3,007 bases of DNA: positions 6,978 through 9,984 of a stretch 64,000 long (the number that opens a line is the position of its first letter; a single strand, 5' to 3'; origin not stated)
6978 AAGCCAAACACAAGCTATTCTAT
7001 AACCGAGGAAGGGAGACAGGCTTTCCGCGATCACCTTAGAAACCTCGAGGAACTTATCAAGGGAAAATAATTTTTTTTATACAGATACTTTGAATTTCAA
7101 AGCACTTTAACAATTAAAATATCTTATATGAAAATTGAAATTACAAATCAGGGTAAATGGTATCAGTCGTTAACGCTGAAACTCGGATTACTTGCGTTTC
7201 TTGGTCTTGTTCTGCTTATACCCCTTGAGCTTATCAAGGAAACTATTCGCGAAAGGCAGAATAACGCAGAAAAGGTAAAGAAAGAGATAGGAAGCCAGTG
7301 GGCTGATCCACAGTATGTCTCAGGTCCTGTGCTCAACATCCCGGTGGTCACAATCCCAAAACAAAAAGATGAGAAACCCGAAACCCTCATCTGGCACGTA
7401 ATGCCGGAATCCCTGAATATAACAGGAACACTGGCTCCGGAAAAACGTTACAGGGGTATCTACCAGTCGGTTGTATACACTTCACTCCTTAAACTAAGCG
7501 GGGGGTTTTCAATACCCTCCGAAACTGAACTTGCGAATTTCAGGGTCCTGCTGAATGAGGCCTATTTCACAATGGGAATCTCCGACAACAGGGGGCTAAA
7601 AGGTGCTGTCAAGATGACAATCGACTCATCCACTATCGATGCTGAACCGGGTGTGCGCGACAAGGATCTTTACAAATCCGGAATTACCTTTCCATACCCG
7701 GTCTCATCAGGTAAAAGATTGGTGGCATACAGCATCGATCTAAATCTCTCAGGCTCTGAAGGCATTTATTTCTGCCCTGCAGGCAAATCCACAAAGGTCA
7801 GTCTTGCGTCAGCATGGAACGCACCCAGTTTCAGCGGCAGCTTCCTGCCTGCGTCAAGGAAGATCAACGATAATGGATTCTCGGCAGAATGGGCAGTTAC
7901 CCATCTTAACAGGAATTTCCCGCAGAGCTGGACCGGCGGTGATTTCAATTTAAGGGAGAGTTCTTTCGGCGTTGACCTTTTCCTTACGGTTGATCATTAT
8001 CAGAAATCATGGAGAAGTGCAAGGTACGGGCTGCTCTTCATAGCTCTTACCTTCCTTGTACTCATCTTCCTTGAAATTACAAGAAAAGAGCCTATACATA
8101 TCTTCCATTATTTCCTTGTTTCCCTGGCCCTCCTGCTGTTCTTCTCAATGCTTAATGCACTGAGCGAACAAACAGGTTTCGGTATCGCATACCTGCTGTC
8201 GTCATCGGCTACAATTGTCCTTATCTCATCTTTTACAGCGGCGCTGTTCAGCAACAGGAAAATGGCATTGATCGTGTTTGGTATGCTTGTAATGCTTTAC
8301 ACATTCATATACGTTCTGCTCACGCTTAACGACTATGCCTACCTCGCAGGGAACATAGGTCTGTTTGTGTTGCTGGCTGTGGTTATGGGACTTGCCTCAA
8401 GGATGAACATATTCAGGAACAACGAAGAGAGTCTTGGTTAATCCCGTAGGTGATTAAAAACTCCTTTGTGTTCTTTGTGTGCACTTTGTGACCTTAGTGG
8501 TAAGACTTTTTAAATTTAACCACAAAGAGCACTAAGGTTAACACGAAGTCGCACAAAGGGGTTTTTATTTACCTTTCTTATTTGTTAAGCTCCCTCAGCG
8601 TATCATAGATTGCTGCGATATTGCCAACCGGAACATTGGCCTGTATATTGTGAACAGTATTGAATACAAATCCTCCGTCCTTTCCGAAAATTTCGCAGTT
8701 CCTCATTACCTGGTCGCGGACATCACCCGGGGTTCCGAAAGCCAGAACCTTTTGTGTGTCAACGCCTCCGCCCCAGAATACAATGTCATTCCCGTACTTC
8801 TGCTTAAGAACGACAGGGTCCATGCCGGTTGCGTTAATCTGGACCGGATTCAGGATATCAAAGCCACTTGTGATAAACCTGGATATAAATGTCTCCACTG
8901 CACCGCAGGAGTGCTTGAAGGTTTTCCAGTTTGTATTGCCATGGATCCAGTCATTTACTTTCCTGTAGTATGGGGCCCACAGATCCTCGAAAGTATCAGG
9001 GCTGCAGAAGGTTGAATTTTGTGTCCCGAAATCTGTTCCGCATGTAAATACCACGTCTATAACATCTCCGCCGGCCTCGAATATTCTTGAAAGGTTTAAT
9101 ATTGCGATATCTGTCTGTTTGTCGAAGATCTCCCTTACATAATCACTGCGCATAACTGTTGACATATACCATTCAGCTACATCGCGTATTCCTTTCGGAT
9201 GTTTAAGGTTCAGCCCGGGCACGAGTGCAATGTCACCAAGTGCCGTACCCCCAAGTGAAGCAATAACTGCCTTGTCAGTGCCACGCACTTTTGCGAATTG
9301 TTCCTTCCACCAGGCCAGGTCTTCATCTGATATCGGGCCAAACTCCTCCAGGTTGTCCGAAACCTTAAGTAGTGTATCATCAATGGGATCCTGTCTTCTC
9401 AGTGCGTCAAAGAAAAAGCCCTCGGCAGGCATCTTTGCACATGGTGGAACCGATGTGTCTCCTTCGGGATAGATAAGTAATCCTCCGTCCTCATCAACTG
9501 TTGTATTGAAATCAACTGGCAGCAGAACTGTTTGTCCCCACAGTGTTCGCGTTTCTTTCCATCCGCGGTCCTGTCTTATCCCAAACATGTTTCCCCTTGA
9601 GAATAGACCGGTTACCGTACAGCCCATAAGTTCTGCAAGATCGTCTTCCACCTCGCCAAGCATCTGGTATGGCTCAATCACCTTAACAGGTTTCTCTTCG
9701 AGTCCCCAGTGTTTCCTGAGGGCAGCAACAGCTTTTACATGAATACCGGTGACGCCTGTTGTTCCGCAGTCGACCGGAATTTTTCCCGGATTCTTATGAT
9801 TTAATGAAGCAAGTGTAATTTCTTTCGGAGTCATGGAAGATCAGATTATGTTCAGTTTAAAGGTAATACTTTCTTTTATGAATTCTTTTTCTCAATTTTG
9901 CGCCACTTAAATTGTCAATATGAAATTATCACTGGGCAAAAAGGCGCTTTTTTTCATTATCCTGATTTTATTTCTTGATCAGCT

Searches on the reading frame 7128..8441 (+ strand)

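Call 42: search_protein_families(library=pfam, proteins=[window:7128-8441:+], max_evalue=0.000001)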
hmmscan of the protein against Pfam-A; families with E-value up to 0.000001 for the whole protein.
window:7128-8441:+ (437 aa): 1 family
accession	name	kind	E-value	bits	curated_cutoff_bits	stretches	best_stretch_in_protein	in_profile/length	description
PF06123.17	CreD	-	1.9e-133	445.9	23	1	15-427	2-426/428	Inner membrane protein CreD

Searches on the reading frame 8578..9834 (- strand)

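Call 42: search_protein_families(library=pfam, proteins=[window:8578-9834:-], max_evalue=0.000001)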
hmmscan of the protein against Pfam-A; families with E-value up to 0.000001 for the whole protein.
window:8578-9834:- (418 aa): 1 family
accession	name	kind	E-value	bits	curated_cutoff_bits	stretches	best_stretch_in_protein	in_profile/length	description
PF01208.23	URO-D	-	1.9e-15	57.2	23.9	1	216-415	159-345/346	Uroporphyrinogen decarboxylase (URO-D)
